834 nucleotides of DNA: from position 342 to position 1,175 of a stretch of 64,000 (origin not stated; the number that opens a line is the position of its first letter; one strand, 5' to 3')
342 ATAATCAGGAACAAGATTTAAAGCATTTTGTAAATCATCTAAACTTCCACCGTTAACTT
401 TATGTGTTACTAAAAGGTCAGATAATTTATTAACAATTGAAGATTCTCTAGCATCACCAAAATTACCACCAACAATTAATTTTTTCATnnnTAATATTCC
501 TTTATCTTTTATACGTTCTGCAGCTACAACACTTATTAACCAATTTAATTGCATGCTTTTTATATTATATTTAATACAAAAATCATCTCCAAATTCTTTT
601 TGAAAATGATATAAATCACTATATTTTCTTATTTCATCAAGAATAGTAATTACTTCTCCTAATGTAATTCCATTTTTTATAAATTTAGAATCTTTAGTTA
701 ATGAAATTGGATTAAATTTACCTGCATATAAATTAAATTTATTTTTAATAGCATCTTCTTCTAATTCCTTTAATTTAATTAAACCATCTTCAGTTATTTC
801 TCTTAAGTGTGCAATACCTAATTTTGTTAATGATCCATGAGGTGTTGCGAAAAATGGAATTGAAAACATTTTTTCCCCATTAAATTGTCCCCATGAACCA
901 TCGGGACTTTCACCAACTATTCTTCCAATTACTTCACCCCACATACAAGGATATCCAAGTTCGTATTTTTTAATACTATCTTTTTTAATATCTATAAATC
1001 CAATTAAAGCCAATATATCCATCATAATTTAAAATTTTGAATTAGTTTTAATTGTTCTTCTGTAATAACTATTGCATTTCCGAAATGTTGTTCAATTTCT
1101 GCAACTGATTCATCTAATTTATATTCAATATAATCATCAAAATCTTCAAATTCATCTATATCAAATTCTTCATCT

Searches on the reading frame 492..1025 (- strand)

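Call 76: search_protein_families(library=pfam, alignment_id=A5, max_evalue=0.0001)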
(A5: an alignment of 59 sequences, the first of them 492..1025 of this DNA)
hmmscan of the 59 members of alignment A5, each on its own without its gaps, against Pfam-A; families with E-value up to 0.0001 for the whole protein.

A. member 1, window:492-1025:- (178 aa): 0 families

B. families by the number of members that match (of 59 scanned): 7 families
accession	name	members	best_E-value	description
PF00574.28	CLP_protease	1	2e-25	Clp protease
PF18907.5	DUF5662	1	2.2e-21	Family of unknown function (DUF5662)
PF03031.24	NIF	1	1.3e-12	NLI interacting factor-like phosphatase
PF03350.21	UPF0114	1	2.1e-11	Uncharacterized protein family, UPF0114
PF00583.31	Acetyltransf_1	1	5.8e-11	Acetyltransferase (GNAT) family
PF13508.13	Acetyltransf_7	1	6.9e-08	Acetyltransferase (GNAT) domain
PF13302.13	Acetyltransf_3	1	5.9e-05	Acetyltransferase (GNAT) domain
